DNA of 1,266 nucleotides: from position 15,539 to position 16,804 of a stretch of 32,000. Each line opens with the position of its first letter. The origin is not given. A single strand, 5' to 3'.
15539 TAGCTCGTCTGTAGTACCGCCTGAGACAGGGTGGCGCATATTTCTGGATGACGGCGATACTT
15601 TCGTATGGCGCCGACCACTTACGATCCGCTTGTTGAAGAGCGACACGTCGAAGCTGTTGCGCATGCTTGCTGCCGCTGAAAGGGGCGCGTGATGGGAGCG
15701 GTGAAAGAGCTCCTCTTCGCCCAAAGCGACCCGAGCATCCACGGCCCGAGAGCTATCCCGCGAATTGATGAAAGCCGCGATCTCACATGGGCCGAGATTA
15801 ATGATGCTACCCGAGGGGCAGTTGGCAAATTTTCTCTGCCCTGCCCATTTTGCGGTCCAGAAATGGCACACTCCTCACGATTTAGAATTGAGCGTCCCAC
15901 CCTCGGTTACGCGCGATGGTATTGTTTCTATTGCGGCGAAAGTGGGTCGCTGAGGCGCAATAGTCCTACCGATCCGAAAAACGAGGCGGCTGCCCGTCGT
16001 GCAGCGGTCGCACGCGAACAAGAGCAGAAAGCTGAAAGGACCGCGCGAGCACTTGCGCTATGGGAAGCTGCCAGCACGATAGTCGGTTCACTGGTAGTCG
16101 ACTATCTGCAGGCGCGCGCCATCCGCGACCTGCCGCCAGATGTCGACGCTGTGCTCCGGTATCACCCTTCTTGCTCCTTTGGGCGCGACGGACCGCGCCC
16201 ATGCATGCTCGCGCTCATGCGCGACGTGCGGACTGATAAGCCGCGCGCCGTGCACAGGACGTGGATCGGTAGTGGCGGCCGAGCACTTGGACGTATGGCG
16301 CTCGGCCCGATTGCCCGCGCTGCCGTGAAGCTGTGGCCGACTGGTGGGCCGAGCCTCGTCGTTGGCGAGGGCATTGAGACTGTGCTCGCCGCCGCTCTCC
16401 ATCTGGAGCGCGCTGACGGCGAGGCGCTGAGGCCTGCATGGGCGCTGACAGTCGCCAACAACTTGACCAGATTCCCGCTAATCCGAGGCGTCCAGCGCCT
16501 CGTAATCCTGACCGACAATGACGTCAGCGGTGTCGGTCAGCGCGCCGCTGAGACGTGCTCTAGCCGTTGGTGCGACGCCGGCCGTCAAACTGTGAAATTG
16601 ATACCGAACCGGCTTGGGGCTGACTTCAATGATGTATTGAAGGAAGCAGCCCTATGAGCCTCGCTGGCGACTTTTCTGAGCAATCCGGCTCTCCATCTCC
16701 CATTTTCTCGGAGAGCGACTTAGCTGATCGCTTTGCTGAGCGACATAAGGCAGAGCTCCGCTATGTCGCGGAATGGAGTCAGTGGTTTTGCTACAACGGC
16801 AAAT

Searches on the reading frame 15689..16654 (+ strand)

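Call 48: search_protein_families(library=pfam, proteins=[window:15689-16654:+], max_evalue=0.001)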
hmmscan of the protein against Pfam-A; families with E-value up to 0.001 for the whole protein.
window:15689-16654:+ (322 aa): 2 families
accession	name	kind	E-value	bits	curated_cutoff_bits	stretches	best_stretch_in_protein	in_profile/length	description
PF23639.1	DUF7146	-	1.8e-17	64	27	1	116-214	2-104/105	Domain of unknown function (DUF7146)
PF13362.12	Toprim_3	-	3.2e-15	56.8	27.2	1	223-319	2-91/95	Toprim domain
